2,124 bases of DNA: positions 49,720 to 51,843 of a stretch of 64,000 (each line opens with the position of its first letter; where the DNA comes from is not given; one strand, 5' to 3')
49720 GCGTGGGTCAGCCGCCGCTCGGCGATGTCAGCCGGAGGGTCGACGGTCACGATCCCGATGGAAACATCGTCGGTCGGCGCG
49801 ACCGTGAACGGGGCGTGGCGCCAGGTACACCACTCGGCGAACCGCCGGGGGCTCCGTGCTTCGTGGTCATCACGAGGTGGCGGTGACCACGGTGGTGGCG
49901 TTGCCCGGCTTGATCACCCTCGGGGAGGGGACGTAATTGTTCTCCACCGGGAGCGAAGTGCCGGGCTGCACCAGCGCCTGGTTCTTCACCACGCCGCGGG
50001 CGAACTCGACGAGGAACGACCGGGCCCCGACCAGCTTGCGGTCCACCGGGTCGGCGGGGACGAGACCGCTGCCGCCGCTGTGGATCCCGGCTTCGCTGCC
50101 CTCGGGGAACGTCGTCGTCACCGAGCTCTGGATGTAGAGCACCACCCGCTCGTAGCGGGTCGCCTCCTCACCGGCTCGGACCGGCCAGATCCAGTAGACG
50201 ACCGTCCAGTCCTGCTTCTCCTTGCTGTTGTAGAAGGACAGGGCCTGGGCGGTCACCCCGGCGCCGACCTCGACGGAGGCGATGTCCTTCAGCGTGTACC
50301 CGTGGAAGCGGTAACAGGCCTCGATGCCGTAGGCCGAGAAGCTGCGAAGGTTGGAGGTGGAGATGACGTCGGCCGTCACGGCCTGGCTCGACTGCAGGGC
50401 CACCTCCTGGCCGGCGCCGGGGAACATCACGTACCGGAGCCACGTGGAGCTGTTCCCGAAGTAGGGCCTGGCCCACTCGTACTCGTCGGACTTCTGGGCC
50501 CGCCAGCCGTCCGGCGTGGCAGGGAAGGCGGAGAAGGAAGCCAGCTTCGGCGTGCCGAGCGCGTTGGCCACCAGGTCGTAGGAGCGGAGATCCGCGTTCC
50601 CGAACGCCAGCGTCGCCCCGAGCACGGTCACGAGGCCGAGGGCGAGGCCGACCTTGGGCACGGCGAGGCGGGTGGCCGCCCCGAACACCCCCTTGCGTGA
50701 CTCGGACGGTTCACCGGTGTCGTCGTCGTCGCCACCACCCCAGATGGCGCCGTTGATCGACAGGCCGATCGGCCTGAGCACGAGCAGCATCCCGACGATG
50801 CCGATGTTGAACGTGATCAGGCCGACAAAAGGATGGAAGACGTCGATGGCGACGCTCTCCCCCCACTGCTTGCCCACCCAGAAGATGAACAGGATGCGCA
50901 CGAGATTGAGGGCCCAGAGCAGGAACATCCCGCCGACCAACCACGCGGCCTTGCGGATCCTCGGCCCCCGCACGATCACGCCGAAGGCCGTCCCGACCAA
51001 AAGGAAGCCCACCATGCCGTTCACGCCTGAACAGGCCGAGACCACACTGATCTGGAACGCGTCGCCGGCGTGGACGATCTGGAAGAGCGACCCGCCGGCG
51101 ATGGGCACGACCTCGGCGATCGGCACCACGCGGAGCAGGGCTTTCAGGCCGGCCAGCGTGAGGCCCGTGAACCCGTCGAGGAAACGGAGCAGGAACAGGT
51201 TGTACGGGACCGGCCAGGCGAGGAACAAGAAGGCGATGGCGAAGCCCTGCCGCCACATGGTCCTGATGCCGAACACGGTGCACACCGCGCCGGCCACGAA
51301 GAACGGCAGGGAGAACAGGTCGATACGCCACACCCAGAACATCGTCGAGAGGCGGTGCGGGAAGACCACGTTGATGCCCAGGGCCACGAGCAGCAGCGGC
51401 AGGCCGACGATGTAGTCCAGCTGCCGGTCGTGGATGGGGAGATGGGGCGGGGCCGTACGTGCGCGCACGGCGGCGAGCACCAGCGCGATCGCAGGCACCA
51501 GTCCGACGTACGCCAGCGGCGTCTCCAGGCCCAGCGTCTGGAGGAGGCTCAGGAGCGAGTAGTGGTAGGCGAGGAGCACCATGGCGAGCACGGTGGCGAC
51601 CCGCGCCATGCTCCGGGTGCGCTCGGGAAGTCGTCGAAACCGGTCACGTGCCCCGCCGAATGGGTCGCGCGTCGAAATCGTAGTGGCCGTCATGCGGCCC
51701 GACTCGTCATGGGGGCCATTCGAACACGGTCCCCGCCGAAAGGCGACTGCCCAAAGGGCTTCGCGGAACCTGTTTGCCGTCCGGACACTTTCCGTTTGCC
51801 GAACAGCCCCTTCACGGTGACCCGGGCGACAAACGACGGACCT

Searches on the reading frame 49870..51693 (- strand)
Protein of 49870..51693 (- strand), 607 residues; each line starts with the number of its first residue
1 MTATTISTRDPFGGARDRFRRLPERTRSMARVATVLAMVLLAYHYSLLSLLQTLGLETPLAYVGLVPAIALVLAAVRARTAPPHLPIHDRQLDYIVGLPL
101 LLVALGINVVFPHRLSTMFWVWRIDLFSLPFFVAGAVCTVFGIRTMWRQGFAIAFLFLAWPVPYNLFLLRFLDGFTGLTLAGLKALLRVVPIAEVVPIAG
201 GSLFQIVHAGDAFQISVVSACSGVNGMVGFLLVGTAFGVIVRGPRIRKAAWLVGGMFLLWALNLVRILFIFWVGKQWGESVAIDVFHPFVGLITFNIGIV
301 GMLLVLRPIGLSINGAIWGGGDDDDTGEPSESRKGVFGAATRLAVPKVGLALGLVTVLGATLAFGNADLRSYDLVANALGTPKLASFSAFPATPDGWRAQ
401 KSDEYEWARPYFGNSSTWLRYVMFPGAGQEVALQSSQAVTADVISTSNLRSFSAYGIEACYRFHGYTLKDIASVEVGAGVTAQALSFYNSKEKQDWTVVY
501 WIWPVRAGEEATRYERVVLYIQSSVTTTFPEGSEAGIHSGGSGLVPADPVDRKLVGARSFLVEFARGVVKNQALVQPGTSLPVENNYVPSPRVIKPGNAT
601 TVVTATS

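Call 5: search_protein_families(library=ncbifam, proteins=[window:49870-51693:-], max_evalue=0.01)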
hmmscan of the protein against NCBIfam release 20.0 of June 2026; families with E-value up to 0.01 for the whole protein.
window:49870-51693:- (607 aa): 11 families
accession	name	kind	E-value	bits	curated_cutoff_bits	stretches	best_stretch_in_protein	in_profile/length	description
TIGR04178.1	exo_archaeo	signature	2.7e-16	59.7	23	1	216-306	2-92/97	exosortase/archaeosortase family protein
TIGR03109.2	exosort_XrtA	exception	1.4e-13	50.9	208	1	32-306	3-256/261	exosortase A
TIGR02602.1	8TM_EpsH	subfamily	1.5e-12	47.5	105.55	1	99-300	43-231/241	exosortase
TIGR04152.1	exosort_VPLPA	exception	5.6e-11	42.2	400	1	62-400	12-322/486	VPLPA-CTERM-specific exosortase XrtD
NF035943.2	exosort_XrtV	exception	1e-08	34.8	313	1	110-305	74-262/270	exosortase V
NF038142.1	exosort_XrtW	exception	1.2e-06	27.2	425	1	31-311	4-267/494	exosortase W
NF046081.1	exosort_XrtX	exception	8.4e-05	22.5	170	1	148-295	6-147/168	exosortase X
TIGR04162.1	exo_VPEID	exception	0.00014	20.9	150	1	172-306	167-299/516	exosortase E/protease, VPEID-CTERM system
TIGR03762.1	archaeo_artC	exception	0.0003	20.7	100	1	68-303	36-268/274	archaeosortase C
NF033767.0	exosort_XrtS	exception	0.0015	18.5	145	1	210-306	56-151/155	exosortase S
TIGR04177.1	exosort_XrtH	exception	0.0036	17.3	86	1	205-303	56-150/158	exosortase H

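Call 6: search_protein_families(library=pfam, proteins=[window:49870-51693:-], max_evalue=0.01)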
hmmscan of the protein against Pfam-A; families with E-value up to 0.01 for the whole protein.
window:49870-51693:- (607 aa): 1 family
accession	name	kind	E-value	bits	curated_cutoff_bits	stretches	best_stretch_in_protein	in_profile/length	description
PF09721.15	Exosortase_EpsH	-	1e-17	64.8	25.7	1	37-306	2-251/254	Transmembrane exosortase (Exosortase_EpsH)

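Call 8: find_homologous_proteins(query=window:49870-51693:-)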
Query window:49870-51693:- (607 aa): 878 proteins with E <= 0.001 among 8000 candidates; the best 120 are listed.
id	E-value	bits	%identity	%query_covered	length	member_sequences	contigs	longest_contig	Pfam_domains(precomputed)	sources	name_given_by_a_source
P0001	0.0e+0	1290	100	95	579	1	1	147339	PF09721.16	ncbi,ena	-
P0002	0.0e+0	1082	80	99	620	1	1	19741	PF09721.16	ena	-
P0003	3.7e-268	909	71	98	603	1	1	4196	PF09721.16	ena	-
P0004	1.9e-248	844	65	95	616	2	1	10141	PF09721.16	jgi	-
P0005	2.6e-247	840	63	94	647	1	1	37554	PF09721.16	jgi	jgi:exosortase/archaeosortase family protein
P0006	1.8e-244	831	64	100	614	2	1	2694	PF09721.16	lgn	-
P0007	3.7e-244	830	63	96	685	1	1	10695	PF09721.16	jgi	jgi:exosortase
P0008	1.8e-241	821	64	96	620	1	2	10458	PF09721.16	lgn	-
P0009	9.8e-235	799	61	94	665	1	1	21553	PF09721.16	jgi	jgi:exosortase/archaeosortase family protein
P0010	1.4e-231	788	64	90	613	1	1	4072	PF09721.16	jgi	jgi:exosortase/archaeosortase family protein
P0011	8.8e-227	773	60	97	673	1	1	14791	PF09721.16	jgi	jgi:exosortase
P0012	4.2e-222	757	62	95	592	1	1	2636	PF09721.16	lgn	-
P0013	9.7e-220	749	59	94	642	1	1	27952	PF09721.16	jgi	jgi:exosortase/archaeosortase family protein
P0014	1.3e-217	742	60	94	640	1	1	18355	PF09721.16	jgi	jgi:exosortase/archaeosortase family protein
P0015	3.4e-217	741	59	95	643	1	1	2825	PF09721.16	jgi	jgi:exosortase/archaeosortase family protein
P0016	3.7e-215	734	58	94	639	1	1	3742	PF09721.16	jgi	jgi:exosortase/archaeosortase family protein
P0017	2.3e-214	732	61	96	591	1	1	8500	PF09721.16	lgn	-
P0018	7.3e-214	730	60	93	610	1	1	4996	PF09721.16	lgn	-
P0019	1.2e-213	729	58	94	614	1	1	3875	PF09721.16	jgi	jgi:exosortase/archaeosortase family protein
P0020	5.8e-208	710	58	94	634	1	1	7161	PF09721.16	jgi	jgi:exosortase/archaeosortase family protein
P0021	6.4e-208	710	59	96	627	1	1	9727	PF09721.16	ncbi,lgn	-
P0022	1.5e-207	709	58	95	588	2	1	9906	PF09721.16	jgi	-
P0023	2.2e-206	705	58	95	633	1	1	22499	PF09721.16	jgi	-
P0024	3.1e-206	705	59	95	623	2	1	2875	PF09721.16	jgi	-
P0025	3.7e-206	704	67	77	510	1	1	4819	PF09721.16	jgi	jgi:exosortase/archaeosortase family protein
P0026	2.5e-203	695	57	94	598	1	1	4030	PF09721.16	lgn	-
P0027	3.0e-203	695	56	94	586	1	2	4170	PF09721.16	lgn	-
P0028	1.3e-196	673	57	89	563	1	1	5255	PF09721.16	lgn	-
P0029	1.5e-196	673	55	95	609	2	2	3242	PF09721.16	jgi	jgi:exosortase/archaeosortase family protein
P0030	6.2e-196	671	54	97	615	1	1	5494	PF09721.16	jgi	jgi:exosortase/archaeosortase family protein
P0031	3.7e-195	668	56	92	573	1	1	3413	PF09721.16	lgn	-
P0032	1.1e-193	663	54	95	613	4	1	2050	PF09721.16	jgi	jgi:exosortase/archaeosortase family protein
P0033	4.2e-192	658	54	97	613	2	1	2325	PF09721.16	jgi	jgi:exosortase/archaeosortase family protein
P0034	4.9e-190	651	60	82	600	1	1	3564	PF09721.16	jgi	-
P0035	1.8e-189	649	53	97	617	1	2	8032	PF09721.16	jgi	jgi:exosortase/archaeosortase family protein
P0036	5.1e-189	648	52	98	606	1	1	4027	PF09721.16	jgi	jgi:exosortase/archaeosortase family protein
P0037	6.2e-189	648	55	92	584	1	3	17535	PF09721.16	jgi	jgi:exosortase/archaeosortase family protein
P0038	1.8e-188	646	54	93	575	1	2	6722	PF09721.16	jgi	jgi:exosortase/archaeosortase family protein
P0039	1.4e-187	643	52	95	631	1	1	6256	PF09721.16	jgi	jgi:exosortase/archaeosortase family protein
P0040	1.1e-186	640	55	90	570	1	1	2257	PF09721.16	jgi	jgi:exosortase/archaeosortase family protein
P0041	1.2e-186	640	55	95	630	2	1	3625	PF09721.16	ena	-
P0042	2.1e-185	636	52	99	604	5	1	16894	PF09721.16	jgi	jgi:exosortase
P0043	1.2e-184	633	52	100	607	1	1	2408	PF09721.16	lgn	-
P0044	1.6e-184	633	52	99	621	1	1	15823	PF09721.16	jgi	jgi:exosortase/archaeosortase family protein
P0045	2.0e-184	633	52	94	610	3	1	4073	PF09721.16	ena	-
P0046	1.0e-183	630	52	96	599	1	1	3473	PF09721.16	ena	-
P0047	1.7e-183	630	53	94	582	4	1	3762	PF09721.16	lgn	-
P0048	2.2e-183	629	52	95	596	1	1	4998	PF09721.16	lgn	-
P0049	3.1e-183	629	52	95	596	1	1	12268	PF09721.16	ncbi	-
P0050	5.7e-183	628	52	95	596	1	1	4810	PF09721.16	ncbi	-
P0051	1.0e-182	627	52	96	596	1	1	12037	PF09721.16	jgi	jgi:exosortase/archaeosortase family protein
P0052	1.7e-182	626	53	96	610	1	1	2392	PF09721.16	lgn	-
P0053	3.1e-182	625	53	93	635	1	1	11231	PF09721.16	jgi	jgi:exosortase/archaeosortase family protein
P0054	3.5e-182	625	51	99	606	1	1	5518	PF09721.16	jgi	jgi:exosortase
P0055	3.7e-182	625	51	95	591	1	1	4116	PF09721.16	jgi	jgi:exosortase/archaeosortase family protein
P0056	5.1e-182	625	52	93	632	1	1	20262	PF09721.16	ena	-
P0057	6.4e-182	624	52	92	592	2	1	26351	PF09721.16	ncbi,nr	ncbi:MAG: exosortase/archaeosortase family protein [Actinomycetota bacterium]|nr:exosortase/archaeos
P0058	1.9e-181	623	52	96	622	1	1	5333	PF09721.16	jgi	jgi:exosortase/archaeosortase family protein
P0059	2.3e-181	623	52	95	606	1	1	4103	PF09721.16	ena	-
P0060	4.2e-181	622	54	91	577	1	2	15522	PF09721.16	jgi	jgi:exosortase/archaeosortase family protein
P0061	4.6e-181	622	52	94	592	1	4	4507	PF09721.16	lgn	-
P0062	5.5e-181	621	54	88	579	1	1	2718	PF09721.16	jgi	jgi:exosortase/archaeosortase family protein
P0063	5.6e-181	621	51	100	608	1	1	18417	PF09721.16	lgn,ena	-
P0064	2.7e-180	619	52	93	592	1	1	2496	PF09721.16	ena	-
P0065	5.3e-180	618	52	93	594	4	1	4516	PF09721.16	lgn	-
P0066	1.0e-179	617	52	99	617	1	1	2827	PF09721.16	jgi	jgi:exosortase/archaeosortase family protein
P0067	5.1e-179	615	51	95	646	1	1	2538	PF09721.16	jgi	jgi:exosortase/archaeosortase family protein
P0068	6.3e-179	614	51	97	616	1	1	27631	PF09721.16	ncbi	-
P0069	8.8e-179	614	53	94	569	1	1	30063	PF09721.16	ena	-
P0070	1.1e-178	614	53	94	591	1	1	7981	PF09721.16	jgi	-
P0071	1.5e-178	613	50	95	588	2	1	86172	PF09721.16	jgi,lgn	-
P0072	3.9e-178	612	51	95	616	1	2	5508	PF09721.16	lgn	-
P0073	6.4e-178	611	56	93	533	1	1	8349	PF09721.16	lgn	-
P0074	2.0e-177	610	52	95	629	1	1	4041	PF09721.16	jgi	jgi:exosortase/archaeosortase family protein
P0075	4.2e-177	608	53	92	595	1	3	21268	PF09721.16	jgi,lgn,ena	-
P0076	4.9e-177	608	52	94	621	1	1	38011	PF09721.16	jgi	jgi:exosortase/archaeosortase family protein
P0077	4.0e-176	605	52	94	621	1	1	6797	PF09721.16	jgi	jgi:exosortase/archaeosortase family protein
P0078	6.8e-176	604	50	95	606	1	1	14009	PF09721.16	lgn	-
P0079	1.0e-175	604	51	93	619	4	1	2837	PF09721.16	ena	-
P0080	3.2e-175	602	50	93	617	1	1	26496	PF09721.16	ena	-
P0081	4.5e-175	602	54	89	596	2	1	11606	PF09721.16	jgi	-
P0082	9.4e-175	601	50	96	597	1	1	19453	PF09721.16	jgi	jgi:exosortase/archaeosortase family protein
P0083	1.1e-174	601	52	91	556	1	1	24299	PF09721.16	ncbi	-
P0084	1.5e-174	600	51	90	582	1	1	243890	PF09721.16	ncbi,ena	-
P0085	3.7e-174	599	51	98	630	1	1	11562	PF09721.16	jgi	jgi:exosortase/archaeosortase family protein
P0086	1.1e-173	597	53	91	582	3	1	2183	PF09721.16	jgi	jgi:exosortase/archaeosortase family protein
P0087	1.4e-173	597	51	92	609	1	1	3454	PF09721.16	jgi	jgi:exosortase/archaeosortase family protein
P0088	2.4e-173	596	52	92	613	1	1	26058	PF09721.16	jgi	jgi:exosortase/archaeosortase family protein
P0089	2.8e-173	596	49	99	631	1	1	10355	PF09721.16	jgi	jgi:exosortase/archaeosortase family protein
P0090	3.2e-173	596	50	97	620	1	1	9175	PF09721.16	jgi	jgi:exosortase/archaeosortase family protein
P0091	3.3e-173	596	50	88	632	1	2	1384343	PF09721.16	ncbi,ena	-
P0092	4.6e-173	595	49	94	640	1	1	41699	PF09721.16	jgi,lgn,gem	-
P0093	6.8e-173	595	54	94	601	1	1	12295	PF09721.16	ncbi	-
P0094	9.0e-173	594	49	97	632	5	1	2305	PF09721.16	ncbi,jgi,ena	jgi:exosortase/archaeosortase family protein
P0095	1.7e-172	593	51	93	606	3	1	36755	PF09721.16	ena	-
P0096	3.0e-172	592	52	93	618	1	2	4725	PF09721.16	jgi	jgi:exosortase/archaeosortase family protein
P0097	3.7e-172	592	49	93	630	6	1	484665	PF09721.16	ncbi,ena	-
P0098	4.7e-172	592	54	89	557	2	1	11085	PF09721.16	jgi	jgi:exosortase/archaeosortase family protein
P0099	5.6e-172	592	53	95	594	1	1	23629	PF09721.16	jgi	jgi:exosortase/archaeosortase family protein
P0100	6.0e-172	591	52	92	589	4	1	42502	PF09721.16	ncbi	-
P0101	1.9e-171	590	51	93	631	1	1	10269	PF09721.16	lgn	-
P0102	3.1e-171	589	50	92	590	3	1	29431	PF09721.16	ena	-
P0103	4.0e-171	589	52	92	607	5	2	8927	PF09721.16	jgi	-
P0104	4.4e-171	589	51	96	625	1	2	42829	PF09721.16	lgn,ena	-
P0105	5.1e-171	588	50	92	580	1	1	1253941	PF09721.16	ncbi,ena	-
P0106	5.8e-171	588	51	92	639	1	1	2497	PF09721.16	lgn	-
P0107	7.3e-171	588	51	91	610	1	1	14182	PF09721.16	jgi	-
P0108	8.7e-171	588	50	94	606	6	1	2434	PF09721.16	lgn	-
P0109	9.4e-171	588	51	92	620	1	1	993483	PF09721.16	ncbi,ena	-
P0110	1.7e-170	587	51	91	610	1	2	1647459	PF09721.16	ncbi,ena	-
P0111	2.7e-170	586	52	92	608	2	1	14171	PF09721.16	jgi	-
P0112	2.8e-170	586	51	92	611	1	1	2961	PF09721.16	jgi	jgi:exosortase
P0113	3.1e-170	586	51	92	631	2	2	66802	PF09721.16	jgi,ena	jgi:exosortase/archaeosortase family protein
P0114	3.5e-170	586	49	96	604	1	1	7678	PF09721.16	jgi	jgi:exosortase/archaeosortase family protein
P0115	4.0e-170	585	52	87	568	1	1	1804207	PF09721.16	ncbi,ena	-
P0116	4.0e-170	585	51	92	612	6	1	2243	PF09721.16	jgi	-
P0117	7.2e-170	585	55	90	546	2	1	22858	PF09721.16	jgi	-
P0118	8.8e-170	584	50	93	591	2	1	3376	PF09721.16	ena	-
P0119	1.1e-169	584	47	97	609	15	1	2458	PF09721.16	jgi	jgi:exosortase/archaeosortase family protein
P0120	1.1e-169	584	50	92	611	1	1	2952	PF09721.16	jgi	jgi:exosortase/archaeosortase family protein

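Call 11: find_related_loci(query=A1, collection=genome_contigs, flank=10000)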
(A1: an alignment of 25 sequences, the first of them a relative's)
Query A1 (579 aa) in genome_contigs; peptide patterns used: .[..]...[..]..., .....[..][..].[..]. (x = any residue, [..] = any of these).
145 stretches matched a pattern; 142 encode a relative of the query (tblastn E <= 1e-3); the best 80 are kept; 80 distinct loci.
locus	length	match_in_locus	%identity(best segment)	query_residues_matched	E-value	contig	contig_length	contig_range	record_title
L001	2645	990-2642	64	2-563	0e+0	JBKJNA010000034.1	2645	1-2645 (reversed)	MAG: Acidimicrobiales bacterium isolate ant_bin.349 S1Ck117_211867_flag_1_multi_13.0000_len_2645, whole genome shotgun s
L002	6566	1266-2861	61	15-554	0e+0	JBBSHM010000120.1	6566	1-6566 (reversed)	MAG: Acidimicrobiales bacterium isolate LS2_sbin.68 LS2_sbin.68_K_538766_L_6566_cov_22.5952, whole genome shotgun sequen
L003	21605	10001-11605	51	3-545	2e-177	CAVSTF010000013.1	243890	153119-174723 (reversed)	MAG: uncultured Acidimicrobiaceae bacterium isolate MFD09671.bin.2.35 genome assembly, contig: contig_8469, whole genome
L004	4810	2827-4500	53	3-565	0e+0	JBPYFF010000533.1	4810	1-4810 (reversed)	MAG: Acidimicrobiales bacterium isolate Bin.007.fastaField_pasture_P3 k127_7434935, whole genome shotgun sequence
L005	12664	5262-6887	52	3-553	7e-173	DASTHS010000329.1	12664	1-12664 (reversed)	MAG TPA_asm: Acidimicrobiales bacterium isolate SMAG_U699 k141_51107, whole genome shotgun sequence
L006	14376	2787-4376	53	7-545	5e-172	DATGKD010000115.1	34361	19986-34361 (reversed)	MAG TPA_asm: Acidimicrobiales bacterium isolate SMAG_U9850 k141_1493208, whole genome shotgun sequence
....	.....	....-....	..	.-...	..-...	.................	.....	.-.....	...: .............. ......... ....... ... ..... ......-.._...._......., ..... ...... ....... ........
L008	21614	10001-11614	52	1-546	3e-171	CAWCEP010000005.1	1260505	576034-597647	MAG: uncultured Acidimicrobiales bacterium isolate MFD09286.bin.2.43 genome assembly, contig: contig_16381, whole genome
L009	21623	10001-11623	51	2-553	1e-169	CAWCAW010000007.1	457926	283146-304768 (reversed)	MAG: uncultured Acidimicrobiaceae bacterium isolate MFD04540.bin.2.81 genome assembly, contig: contig_26826, whole genom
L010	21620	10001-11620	51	3-545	1e-167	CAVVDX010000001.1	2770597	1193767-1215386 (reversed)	MAG: uncultured Actinomycetota bacterium isolate MFD02248.bin.2.4 genome assembly, contig: contig_38335, whole genome sh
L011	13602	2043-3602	53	15-545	1e-167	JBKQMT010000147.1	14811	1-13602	MAG: Acidimicrobiales bacterium isolate LABRr1A1B1C__bin_78 LABRr1A1B1C_000000267643, whole genome shotgun sequence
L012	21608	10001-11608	52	3-546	4e-167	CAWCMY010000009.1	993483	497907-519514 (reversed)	MAG: uncultured Acidimicrobiales bacterium isolate MFD05502.bin.2.155 genome assembly, contig: contig_6350, whole genome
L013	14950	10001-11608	52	3-546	4e-166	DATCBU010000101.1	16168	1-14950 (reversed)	MAG TPA_asm: Acidimicrobiales bacterium isolate SMAG_U7681 k141_387351, whole genome shotgun sequence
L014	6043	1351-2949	51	3-545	2e-166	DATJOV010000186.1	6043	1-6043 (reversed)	MAG TPA_asm: Acidimicrobiales bacterium isolate SMAG_U14896 k141_3551356, whole genome shotgun sequence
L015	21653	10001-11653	50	1-564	1e-164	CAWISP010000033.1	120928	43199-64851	MAG: uncultured Acidimicrobiales bacterium isolate MFD09222.bin.3.40 genome assembly, contig: contig_66050, whole genome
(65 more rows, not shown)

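Call 22: find_encoding_contigs(protein=P0002, flank=10000, max_places=2)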
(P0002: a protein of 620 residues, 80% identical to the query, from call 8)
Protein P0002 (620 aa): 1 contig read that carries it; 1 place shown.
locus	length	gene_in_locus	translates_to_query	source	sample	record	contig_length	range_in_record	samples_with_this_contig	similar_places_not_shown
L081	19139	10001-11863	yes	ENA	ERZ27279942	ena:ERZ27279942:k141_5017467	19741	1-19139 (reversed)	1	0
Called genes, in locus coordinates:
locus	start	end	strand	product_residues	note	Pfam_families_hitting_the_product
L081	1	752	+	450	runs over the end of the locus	?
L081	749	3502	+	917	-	-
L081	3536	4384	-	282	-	PF00005:ABC_tran, PF02463:SMC_N (faint), PF13304:AAA_21 (weak)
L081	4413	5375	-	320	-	PF04203:Sortase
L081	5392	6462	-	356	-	-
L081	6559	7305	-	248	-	-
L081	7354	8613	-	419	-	-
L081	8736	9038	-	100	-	-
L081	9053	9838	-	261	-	-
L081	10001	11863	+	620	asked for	PF09721:Exosortase_EpsH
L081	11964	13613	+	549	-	PF00535:Glycos_transf_2, PF13641:Glyco_tranf_2_3, PF13632:Glyco_trans_2_3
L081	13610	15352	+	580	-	-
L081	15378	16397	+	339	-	PF00535:Glycos_transf_2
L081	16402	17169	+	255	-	PF03141:Methyltransf_29 (weak), PF01209:Ubie_methyltran (weak), PF02353:CMAS (weak), PF13489:Methyltransf_23, PF08241:Methyltransf_11, PF08242:Methyltransf_12, PF13649:Methyltransf_25, PF13847:Methyltransf_31, +1 more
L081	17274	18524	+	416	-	PF24684:Vgb_lyase (faint), PF25021:TEN_NHL (weak), PF01436:NHL (weak), PF25021:TEN_NHL, PF01436:NHL (weak), PF25021:TEN_NHL (weak)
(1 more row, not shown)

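Call 23: find_encoding_contigs(protein=P0084, flank=10000, max_places=1)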
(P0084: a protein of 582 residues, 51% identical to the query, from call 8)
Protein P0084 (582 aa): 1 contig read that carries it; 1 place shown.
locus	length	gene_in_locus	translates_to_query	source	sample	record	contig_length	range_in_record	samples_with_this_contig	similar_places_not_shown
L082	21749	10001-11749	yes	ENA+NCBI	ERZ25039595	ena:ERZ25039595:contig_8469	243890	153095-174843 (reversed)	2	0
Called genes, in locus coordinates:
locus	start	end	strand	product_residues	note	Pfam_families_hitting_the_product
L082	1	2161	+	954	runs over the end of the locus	-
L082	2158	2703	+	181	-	-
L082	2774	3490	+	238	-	-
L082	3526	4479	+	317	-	PF00528:BPD_transp_1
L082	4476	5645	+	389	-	PF00528:BPD_transp_1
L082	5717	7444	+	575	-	PF12849:PBP_like_2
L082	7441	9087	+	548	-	-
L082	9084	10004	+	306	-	PF00005:ABC_tran, PF13304:AAA_21 (faint), PF02463:SMC_N (weak)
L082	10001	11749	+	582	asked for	PF09721:Exosortase_EpsH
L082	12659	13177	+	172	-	PF04203:Sortase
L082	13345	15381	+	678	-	-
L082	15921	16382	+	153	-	-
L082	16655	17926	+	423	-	-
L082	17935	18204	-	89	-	-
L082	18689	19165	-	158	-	PF00383:dCMP_cyt_deam_1, PF14437:MafB19-deam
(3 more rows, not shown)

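Call 58: search_solved_structures(query=A1, max_evalue=1)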
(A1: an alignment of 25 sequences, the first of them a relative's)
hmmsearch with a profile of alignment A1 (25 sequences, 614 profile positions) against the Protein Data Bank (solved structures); distinct sequences matched with E-value up to 1: 2.
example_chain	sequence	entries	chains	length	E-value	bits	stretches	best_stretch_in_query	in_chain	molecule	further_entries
1oxw_A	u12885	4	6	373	0.38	12.1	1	472-571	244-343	Patatin | Patatin-17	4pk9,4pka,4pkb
8iuy_B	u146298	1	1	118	0.82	11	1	390-441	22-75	1H9 Fab heavy chain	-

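Call 67: predict_structure(alignment_id=A1)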
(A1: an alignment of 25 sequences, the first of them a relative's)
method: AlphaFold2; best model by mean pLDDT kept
length: 579 residues; sequences in the alignment: 25
mean_pLDDT: 72.1   pTM: 0.54
mean pLDDT of the five models: 72.1, 68.2, 66.9, 64.3, 63.8
residues with pLDDT >= 90: 47; 70-90: 320; 50-70: 133; < 50: 79
segments of 3 or more residues with pLDDT < 50: 27-30, 88-91, 290-315, 341-353, 552-579
pLDDT, mean of each block of 10 residues (from residue 1): 76 74 54 63 71 54 76 82 57 62 83 77 73 61 74 89 85 76 77 56 73 84 89 89 91 78 82 87 69 42 40 50 80 71 45 61 85 83 77 82 75 88 66 72 82 84 84 78 77 76 74 73 87 91 75 41 36 38
secondary structure, 60 per line:
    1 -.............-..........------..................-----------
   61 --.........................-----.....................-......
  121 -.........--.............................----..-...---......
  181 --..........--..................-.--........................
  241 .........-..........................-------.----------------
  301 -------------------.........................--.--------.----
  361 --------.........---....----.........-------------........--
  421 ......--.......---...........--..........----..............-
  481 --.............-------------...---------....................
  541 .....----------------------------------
elements in order: H2-14 H16-25 H32-49 H63-87 H93-113 H115-120 H122-130 H133-161 E175-180 E183-188 H189-192 H195-212 H217-249 H251-276 H320-344 E369-377 H381-384 E389-397 E411-418 H421-426 H429-435 E439-449 E452-461 E466-479 E483-495 E509-511 H521-545

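Call 74: find_encoding_contigs(protein=P0104, flank=10000, max_places=1)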
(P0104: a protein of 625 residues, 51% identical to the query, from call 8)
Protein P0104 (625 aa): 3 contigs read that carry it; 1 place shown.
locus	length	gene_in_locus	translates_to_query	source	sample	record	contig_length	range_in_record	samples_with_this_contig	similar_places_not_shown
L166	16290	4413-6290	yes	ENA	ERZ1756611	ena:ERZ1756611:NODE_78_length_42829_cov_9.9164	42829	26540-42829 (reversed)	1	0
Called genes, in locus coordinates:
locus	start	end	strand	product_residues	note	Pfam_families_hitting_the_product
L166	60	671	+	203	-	-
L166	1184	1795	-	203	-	-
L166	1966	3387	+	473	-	PF04203:Sortase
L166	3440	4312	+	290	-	PF00005:ABC_tran, PF02463:SMC_N (weak), PF13304:AAA_21 (weak)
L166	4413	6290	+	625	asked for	PF09721:Exosortase_EpsH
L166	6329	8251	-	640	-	PF00535:Glycos_transf_2, PF13641:Glyco_tranf_2_3, PF13632:Glyco_trans_2_3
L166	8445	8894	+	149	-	PF04138:GtrA_DPMS_TM (weak)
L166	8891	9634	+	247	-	PF13489:Methyltransf_23, PF13847:Methyltransf_31 (weak), PF08241:Methyltransf_11, PF08242:Methyltransf_12 (weak), PF13649:Methyltransf_25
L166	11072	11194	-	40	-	-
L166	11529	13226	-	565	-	-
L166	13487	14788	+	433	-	PF00535:Glycos_transf_2, PF26629:GT2_TM_C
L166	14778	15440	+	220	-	PF13580:SIS_2 (weak)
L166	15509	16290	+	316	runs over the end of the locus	PF01073:3Beta_HSD, PF01370:Epimerase, PF02719:Polysacc_synt_2 (faint), PF04321:RmlD_sub_bind, PF07993:NAD_binding_4 (faint), PF13460:NAD_binding_10, PF16363:GDP_Man_Dehyd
